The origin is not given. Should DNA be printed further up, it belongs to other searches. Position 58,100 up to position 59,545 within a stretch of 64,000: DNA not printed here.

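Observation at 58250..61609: Sigma-54-controlled operon: A24-type aspartic peptidase-like protein, extracytoplasmic FMN-binding protein, two CxxC thioredoxins and a Cys-rich small protein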

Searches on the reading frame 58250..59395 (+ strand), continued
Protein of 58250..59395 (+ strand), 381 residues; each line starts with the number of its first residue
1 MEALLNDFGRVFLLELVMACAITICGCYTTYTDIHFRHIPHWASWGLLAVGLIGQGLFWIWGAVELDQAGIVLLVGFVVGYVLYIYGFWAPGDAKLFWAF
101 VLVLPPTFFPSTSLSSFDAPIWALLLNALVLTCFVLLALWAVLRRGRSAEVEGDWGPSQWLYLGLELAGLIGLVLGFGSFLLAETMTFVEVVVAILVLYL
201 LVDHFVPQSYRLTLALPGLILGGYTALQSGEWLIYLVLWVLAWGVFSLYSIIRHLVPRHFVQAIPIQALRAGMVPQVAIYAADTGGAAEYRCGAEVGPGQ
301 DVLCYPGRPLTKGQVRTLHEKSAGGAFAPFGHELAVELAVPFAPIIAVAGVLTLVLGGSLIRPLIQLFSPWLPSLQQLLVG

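Call 26: find_related_loci(query=A2, collection=genome_contigs, flank=10000)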
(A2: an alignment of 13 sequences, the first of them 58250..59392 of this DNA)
Query A2 (381 aa) in genome_contigs; peptide patterns used: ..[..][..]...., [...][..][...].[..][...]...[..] (x = any residue, [..] = any of these).
66 stretches matched a pattern; 36 encode a relative of the query (tblastn E <= 1e-3); 35 distinct loci.
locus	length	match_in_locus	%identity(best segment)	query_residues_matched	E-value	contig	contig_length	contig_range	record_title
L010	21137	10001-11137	91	1-381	0e+0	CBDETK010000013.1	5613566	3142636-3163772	MAG: Candidatus Latescibacterota bacterium isolate f082a9f0-9724-465d-94e5-cd8c9e52f731 genome assembly, contig: contig_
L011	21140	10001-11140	79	1-380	0e+0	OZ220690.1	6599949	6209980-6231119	MAG: Candidatus Latescibacterota bacterium isolate 4544edd8-ea3d-4877-aa30-594cc490bc13 genome assembly, chromosome: 1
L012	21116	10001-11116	83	1-374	0e+0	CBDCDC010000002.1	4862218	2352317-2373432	MAG: Candidatus Latescibacterota bacterium isolate a5674b02-4162-4bfe-8498-4cf7be1abab7 genome assembly, contig: contig_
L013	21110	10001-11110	82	1-372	4e-179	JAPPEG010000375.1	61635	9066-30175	MAG: Gemmatimonadota bacterium isolate IRC4_bin_45 NODE_507_length_61635_cov_15.4764, whole genome shotgun sequence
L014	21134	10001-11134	78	1-380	8e-164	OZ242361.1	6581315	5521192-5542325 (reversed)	MAG: Candidatus Latescibacterota bacterium isolate c7d3165a-3b70-4ca6-a93c-9a173e2068a1 genome assembly, chromosome: 1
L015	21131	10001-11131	78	1-381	1e-163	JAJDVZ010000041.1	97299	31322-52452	MAG: Candidatus Latescibacterota bacterium isolate jk18x22bins.75 k141_703390, whole genome shotgun sequence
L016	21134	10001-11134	77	1-380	5e-154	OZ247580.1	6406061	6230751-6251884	MAG: Candidatus Latescibacterota bacterium isolate 34bd4037-9faa-49cb-aada-cae4c411e00c genome assembly, chromosome: 1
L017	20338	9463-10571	79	1-374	5e-156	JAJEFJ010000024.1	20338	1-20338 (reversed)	MAG: Candidatus Latescibacterota bacterium isolate p16x43bins.30 k141_1091511, whole genome shotgun sequence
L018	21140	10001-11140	41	1-370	4e-81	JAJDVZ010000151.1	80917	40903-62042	MAG: Candidatus Latescibacterota bacterium isolate jk18x22bins.75 k141_408610, whole genome shotgun sequence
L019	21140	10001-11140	41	1-370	7e-81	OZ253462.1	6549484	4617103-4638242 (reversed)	MAG: Candidatus Latescibacterota bacterium isolate 85c596c4-e601-42f5-bc00-22a25924bb3e genome assembly, chromosome: 1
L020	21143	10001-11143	41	1-375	4e-80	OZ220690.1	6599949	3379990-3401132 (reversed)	MAG: Candidatus Latescibacterota bacterium isolate 4544edd8-ea3d-4877-aa30-594cc490bc13 genome assembly, chromosome: 1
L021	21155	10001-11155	40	1-375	6e-80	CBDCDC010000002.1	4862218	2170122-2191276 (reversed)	MAG: Candidatus Latescibacterota bacterium isolate a5674b02-4162-4bfe-8498-4cf7be1abab7 genome assembly, contig: contig_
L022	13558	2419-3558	40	1-370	2e-79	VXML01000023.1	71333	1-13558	MAG: Gemmatimonadetes bacterium isolate SB0661_bin_36 NODE_470_length_71333_cov_77.000645, whole genome shotgun sequence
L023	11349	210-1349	41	1-370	1e-79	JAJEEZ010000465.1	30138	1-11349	MAG: Candidatus Latescibacterota bacterium isolate p16x34bins.62 k141_381175, whole genome shotgun sequence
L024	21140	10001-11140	41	1-370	2e-79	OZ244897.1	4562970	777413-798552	MAG: Candidatus Latescibacterota bacterium isolate bebbca53-b648-47a2-9af5-4758833bd7f0 genome assembly, chromosome: 1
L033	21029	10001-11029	33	11-367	5e-41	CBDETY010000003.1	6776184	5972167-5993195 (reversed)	MAG: Candidatus Latescibacterota bacterium isolate 4ecebec3-674b-4d24-a34d-cb651c760dca genome assembly, contig: contig_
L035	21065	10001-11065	33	2-367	3e-34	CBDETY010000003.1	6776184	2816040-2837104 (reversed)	MAG: Candidatus Latescibacterota bacterium isolate 4ecebec3-674b-4d24-a34d-cb651c760dca genome assembly, contig: contig_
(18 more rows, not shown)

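Call 34: predict_structure(alignment_id=A2)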
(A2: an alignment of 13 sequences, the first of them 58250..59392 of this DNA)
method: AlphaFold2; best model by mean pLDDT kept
length: 381 residues; sequences in the alignment: 13
mean_pLDDT: 72.1   pTM: 0.63
mean pLDDT of the five models: 72.1, 66.0, 62.1, 59.2, 55.1
residues with pLDDT >= 90: 28; 70-90: 181; 50-70: 148; < 50: 24
segments of 3 or more residues with pLDDT < 50: 1-7, 145-154, 375-381
pLDDT, mean of each block of 10 residues (from residue 1): 53 89 88 75 90 91 84 84 67 88 84 68 78 69 51 56 70 65 56 63 65 72 68 63 64 57 75 76 66 72 76 85 81 71 82 82 67 50 43
secondary structure, 60 per line:
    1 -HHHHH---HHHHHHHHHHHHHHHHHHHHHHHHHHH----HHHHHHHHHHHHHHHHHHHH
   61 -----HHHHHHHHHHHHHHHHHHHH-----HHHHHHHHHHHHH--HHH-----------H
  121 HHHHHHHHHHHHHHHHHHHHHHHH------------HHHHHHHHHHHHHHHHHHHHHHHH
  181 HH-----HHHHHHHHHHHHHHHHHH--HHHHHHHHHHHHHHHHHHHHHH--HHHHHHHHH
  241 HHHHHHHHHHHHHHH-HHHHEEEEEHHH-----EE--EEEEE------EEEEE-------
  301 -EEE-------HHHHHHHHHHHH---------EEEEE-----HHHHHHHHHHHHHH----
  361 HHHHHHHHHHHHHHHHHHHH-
elements in order: H2-6 H10-36 H41-60 H66-85 H91-103 H120-144 H157-182 H188-205 H208-229 H232-255 H257-260 E261-265 E278-282 E289-293 E302-304 H312-323 E333-337 H343-356 H361-380

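Call 38: fold_search(model_id=the predicted structure, library=pdb)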
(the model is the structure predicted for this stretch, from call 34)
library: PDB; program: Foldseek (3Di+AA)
matches with E <= 10: 86; with E <= 0.001: 0
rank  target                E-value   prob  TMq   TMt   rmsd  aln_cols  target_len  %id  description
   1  2b5f_C                1.2e+00  0.06  0.11  0.15  18.0       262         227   11  Crystal structure of the spinach aquaporin SoPIP2;1 in an open conformation to 3.9 resolution (released 2005-12-20)
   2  9vxw                  1.8e+00  0.07  0.13  0.17  21.4       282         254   14  Cryo-EM structure of hAQP11 in LMNG (released 2025-12-31)
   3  5xar_C                2.0e+00  0.10  0.17  0.16  18.1       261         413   12  Structural insights into the elevator-like mechanism of the sodium/citrate symporter CitS (released 2017-06-14)
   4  6mhx_A                2.2e+00  0.06  0.15  0.11  24.7       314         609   11  Structure of human TRPV3 in the presence of 2-APB in C2 symmetry (2) (released 2018-10-03)
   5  9znn_B                2.3e+00  0.04  0.15  0.15  20.3       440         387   11  Cryo-EM structure of human UDP-N-acetylglucosamine-dolichyl-phosphate N-acetylglucosaminephosphotransferase (DPAGT1) i (released 2026-02-04)
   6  5oxq                  3.0e+00  0.08  0.16  0.14  21.2       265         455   14  PepTSt in complex with HEPES (300 mM) (released 2018-02-21)
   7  2b5f_B                3.0e+00  0.04  0.12  0.17  17.8       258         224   12  Crystal structure of the spinach aquaporin SoPIP2;1 in an open conformation to 3.9 resolution (released 2005-12-20)
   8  1rc2_A                3.0e+00  0.04  0.13  0.17  18.1       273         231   14  2.5 Angstrom Resolution X-ray Structure of Aquaporin Z (released 2003-11-25)
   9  5xas_A                3.6e+00  0.04  0.14  0.13  20.3       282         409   13  Structural insights into the elevator-like mechanism of the sodium/citrate symporter CitS (released 2017-06-14)
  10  9gs7_A                3.6e+00  0.03  0.13  0.15  22.0       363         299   15  Cryo-EM structure of human SLC35B1-E33A variant with AMP-PNP (released 2025-05-21)
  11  9gs5_A                3.6e+00  0.03  0.12  0.15  21.9       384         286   12  Cryo-EM structure of human SLC35B1-E33A variant with ADP in outward facing conformation (released 2025-05-21)
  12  8ofx                  3.7e+00  0.06  0.14  0.19  18.0       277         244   13  Molecular Mechanism of trypanosomal AQP2 (released 2024-10-02)
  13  6yof                  3.7e+00  0.06  0.14  0.13  21.7       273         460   15  Structure of PepTSt from COC IMISX setup collected by rotation serial crystallography on crystals prelocated by 2D X-ray (released 2020-11-04)
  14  7ac6_A                3.9e+00  0.06  0.15  0.13  21.1       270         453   15  Structure of sponge-phase grown PepTst2 collected by rotation serial crystallography on a COC membrane at a synchrotro (released 2021-09-01)
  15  8ycp_A                3.9e+00  0.05  0.16  0.12  25.4       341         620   12  structure of human trpv1 in complex with BC5 (released 2025-01-29)
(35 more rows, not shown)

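Call 39: search_solved_structures(query=A2, max_evalue=10, show_alignments=3)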
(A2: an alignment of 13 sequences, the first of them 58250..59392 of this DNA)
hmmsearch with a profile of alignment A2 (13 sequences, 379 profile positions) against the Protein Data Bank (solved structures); distinct sequences matched with E-value up to 10: 2.
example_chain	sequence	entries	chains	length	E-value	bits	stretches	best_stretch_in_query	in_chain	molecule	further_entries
2gas_A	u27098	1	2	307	1.6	10.8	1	295-334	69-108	isoflavone reductase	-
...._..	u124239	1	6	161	1.7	10.7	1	278-353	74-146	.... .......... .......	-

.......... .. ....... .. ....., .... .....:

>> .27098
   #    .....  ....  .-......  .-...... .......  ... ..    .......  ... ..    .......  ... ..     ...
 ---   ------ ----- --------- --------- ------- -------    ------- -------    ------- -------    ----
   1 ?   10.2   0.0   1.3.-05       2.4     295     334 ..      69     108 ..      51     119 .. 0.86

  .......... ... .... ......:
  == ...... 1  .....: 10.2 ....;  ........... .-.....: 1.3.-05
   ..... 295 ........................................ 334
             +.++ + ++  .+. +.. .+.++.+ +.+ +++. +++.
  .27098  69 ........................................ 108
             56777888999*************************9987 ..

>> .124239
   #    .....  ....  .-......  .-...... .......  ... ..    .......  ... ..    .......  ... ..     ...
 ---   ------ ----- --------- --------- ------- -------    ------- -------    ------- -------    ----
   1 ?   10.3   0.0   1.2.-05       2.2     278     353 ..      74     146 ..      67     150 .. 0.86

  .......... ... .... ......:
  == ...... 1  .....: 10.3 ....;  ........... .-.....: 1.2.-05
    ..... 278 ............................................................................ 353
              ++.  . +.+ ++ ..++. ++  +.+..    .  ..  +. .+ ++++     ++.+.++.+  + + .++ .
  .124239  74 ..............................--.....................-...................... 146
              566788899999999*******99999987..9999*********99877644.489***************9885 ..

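Call 40: search_protein_families(library=pfam, proteins=[L019:12280-13485:+, L019:13494-15980:+, L019:17043-18398:+, L019:18702-20357:+, L035:8718-10010:+, L033:11560-12579:+, L035:13475-14206:+, L019:9397-9987:+, L035:12016-13386:+], max_evalue=0.01)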
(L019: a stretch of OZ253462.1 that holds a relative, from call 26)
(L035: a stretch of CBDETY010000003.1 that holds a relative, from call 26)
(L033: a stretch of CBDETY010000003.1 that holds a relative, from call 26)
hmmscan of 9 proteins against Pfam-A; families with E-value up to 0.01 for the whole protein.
L019:12280-13485:+ (401 aa): 24 families
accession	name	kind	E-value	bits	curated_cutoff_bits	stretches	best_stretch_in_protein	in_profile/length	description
PF13424.12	TPR_12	-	4.6e-52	174.6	30.1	6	229-299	3-75/77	Tetratricopeptide repeat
PF00515.34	TPR_1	-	5.9e-34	114.9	27.8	4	69-100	1-32/34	Tetratricopeptide repeat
PF07719.23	TPR_2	-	1.7e-31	106.1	27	2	29-59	1-31/34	Tetratricopeptide repeat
PF13374.12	TPR_10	-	1.5e-29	101.5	27.5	2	229-262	2-35/42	Tetratricopeptide repeat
PF13181.12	TPR_8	-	1.1e-26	91.1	25.7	2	314-338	6-30/34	Tetratricopeptide repeat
PF13176.12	TPR_7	-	7.7e-23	79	27.9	2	233-265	3-35/36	Tetratricopeptide repeat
PF17874.7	TPR_MalT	-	2.3e-21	76.9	45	3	232-383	43-195/336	MalT-like TPR region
PF13432.12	TPR_16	-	7.6e-18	65.1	32.7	3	33-95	1-57/65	Tetratricopeptide repeat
PF24885.1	TPR_NPHP3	-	6.2e-16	59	100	2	22-106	134-220/239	Nephrocystin-3 TPR domain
PF13428.12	TPR_14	-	2.6e-13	49.7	23.5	0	32-60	4-32/44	Tetratricopeptide repeat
PF14559.12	TPR_19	-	4.4e-12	46.6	25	1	200-261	2-57/68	Tetratricopeptide repeat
PF14938.12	SNAP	-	1.7e-09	38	25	1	201-344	47-183/282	Soluble NSF attachment protein, SNAP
PF07721.20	TPR_4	-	3.3e-09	36.9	27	0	229-254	1-26/26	Tetratricopeptide repeat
PF25063.1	ARM_TT21_C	-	2e-06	28.2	35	0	191-299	57-159/209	Tetratricopeptide repeat protein 21 C-terminal ARM domain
PF01535.26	PPR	-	2.5e-05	24.6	25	0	231-254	2-25/31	PPR repeat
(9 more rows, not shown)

L019:13494-15980:+ (828 aa): 1 family
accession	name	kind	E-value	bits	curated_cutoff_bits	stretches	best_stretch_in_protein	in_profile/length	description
PF01841.26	Transglut_core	-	4.2e-13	49.9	23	1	627-737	9-107/108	Transglutaminase-like superfamily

L019:17043-18398:+ (451 aa): 1 family
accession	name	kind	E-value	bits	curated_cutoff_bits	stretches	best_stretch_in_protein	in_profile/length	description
PF13709.12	DUF4159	-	4.7e-20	72.4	25.9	1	219-437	17-202/202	Domain of unknown function (DUF4159)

L019:18702-20357:+ (551 aa): 3 families
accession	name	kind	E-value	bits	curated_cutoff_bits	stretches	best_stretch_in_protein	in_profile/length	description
PF00754.31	F5_F8_type_C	-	5.1e-11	43.2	28.2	1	70-200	12-126/127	F5/8 type C domain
PF22633.2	F5_F8_type_C_2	-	4.4e-06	27.6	27.8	1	77-160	2-79/91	NedA-like, galactose-binding domain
PF13860.13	FlgD_ig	-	1e-05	25.9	27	1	467-534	8-74/79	FlgD Ig-like domain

L035:8718-10010:+ (430 aa): 1 family
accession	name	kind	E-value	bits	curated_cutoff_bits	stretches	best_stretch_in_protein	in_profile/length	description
PF00578.27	AhpC-TSA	-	0.0015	18.9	26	1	278-404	2-122/124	AhpC/TSA family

L033:11560-12579:+ (339 aa): 0 families

L035:13475-14206:+ (243 aa): 0 families

L019:9397-9987:+ (196 aa): 0 families

L035:12016-13386:+ (456 aa): 0 families

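Call 75: search_protein_representatives(alignment_id=A2)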
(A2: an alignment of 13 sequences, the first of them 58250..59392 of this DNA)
Query: 13 sequences, 379 profile positions. Proteins with E-value up to 0.001 (for the whole library): 1714; up to 1e-10: 573; up to 1e-30: 84. The best 150 are listed.
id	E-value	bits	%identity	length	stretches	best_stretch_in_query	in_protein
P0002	1.5e-172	590.2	-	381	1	1-379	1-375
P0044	1.0e-166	571.0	-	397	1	1-378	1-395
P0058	2.0e-161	553.5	-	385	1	1-379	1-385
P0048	8.0e-158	541.7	-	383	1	1-376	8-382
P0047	3.8e-121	421.0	-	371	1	1-376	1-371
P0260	3.9e-114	397.9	-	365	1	9-376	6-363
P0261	2.5e-110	385.4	-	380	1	1-373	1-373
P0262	6.7e-105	367.5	-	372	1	3-375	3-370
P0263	4.3e-96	338.5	-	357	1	1-372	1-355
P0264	9.6e-95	334.1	-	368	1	13-368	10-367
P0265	2.6e-94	332.7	-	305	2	1-260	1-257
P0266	2.8e-89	316.1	-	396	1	5-376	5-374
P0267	5.5e-89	315.1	-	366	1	11-372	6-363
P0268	1.8e-85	303.6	-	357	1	10-376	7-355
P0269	4.7e-85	302.2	-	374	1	1-372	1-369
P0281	1.0e-58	215.5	-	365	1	13-373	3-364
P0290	1.6e-44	168.8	-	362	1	21-368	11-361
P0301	1.2e-40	156.1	-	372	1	17-368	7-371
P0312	6.6e-38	147.0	-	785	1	18-363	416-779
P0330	6.7e-32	127.2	-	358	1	13-373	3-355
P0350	1.4e-27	113.0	-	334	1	44-366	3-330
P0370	7.8e-25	104.0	-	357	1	18-367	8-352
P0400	7.3e-23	97.5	-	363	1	24-361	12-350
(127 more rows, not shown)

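Call 76: list_cluster_members(proteins=[P0260, P0266, P0281, P0290, P0301, P0312, P0330, P0350, P0370, P0400])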
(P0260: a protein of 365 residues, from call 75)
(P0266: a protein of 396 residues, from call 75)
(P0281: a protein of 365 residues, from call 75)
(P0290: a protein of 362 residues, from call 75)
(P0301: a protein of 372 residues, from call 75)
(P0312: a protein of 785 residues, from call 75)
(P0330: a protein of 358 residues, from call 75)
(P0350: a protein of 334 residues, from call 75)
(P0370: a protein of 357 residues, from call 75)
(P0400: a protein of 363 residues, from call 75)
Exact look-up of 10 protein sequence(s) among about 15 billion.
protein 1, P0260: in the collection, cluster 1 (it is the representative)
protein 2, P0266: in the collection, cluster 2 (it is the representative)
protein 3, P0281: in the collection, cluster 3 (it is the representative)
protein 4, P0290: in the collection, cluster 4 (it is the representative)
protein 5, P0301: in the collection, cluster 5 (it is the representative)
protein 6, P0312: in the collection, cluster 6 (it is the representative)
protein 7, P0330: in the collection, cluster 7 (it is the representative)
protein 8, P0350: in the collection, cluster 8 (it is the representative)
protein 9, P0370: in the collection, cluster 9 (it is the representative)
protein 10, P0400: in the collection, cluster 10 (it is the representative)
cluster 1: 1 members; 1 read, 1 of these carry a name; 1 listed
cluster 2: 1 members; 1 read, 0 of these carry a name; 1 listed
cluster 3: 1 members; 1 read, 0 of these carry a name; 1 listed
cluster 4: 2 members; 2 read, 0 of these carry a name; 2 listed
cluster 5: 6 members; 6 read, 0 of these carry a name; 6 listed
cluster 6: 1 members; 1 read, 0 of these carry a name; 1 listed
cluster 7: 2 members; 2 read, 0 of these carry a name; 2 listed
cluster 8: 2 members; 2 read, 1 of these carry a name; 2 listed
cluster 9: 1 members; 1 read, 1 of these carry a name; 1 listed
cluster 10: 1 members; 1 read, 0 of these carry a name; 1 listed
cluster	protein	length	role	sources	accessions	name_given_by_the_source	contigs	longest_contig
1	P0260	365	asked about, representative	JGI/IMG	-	Flp pilus assembly protein protease CpaA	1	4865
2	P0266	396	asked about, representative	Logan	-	-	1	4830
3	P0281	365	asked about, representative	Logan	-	-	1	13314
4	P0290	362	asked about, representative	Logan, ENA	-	-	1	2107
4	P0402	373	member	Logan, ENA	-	-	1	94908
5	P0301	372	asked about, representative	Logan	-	-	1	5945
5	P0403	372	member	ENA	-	-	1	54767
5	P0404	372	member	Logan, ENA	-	-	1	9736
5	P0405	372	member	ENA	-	-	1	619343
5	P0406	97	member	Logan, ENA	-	-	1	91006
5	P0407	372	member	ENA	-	-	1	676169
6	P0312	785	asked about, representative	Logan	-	-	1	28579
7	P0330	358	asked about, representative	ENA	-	-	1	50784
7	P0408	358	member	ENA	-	-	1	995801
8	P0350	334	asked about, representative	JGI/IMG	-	hypothetical protein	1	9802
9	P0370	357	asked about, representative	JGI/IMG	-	Flp pilus assembly protein protease CpaA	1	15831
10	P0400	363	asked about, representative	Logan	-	-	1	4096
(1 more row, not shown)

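Call 77: find_encoding_contigs(protein=P0301, flank=6000, max_places=3)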
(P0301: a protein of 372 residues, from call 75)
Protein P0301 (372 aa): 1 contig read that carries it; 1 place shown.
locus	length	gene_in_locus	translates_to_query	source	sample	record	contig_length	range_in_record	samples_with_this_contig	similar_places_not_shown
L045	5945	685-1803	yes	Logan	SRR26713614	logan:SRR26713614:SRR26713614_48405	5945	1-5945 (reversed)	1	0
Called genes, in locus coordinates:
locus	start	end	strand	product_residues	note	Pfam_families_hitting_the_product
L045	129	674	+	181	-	-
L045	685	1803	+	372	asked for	-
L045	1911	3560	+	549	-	PF00534:Glycos_transf_1, PF13692:Glyco_trans_1_4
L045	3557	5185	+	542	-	-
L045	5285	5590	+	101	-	-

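Call 79: find_encoding_contigs(protein=P0408, flank=8000, max_places=2)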
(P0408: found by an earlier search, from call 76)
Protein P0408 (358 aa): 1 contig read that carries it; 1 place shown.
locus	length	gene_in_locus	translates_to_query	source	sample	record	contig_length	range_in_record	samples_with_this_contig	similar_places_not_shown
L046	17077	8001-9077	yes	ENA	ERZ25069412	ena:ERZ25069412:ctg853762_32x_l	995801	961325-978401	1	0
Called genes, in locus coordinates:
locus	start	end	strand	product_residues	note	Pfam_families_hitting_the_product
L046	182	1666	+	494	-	PF00034:Cytochrom_C (faint), PF03150:CCP_MauG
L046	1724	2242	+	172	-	-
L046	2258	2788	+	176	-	-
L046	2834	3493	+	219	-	PF27806:HxsD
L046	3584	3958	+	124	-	PF05402:PqqD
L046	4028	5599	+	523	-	PF04055:Radical_SAM, PF13353:Fer4_12 (weak)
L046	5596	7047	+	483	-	PF04055:Radical_SAM, PF13186:SPASM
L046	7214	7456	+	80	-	-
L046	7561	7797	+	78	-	-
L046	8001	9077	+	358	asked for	PF01478:Peptidase_A24 (weak), PF06819:Arc_PepC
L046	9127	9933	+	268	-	PF27806:HxsD (weak)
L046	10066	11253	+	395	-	PF03781:FGE-sulfatase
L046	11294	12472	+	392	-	PF13692:Glyco_trans_1_4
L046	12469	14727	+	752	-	PF00754:F5_F8_type_C (weak), PF22633:F5_F8_type_C_2 (faint)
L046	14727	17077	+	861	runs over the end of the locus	-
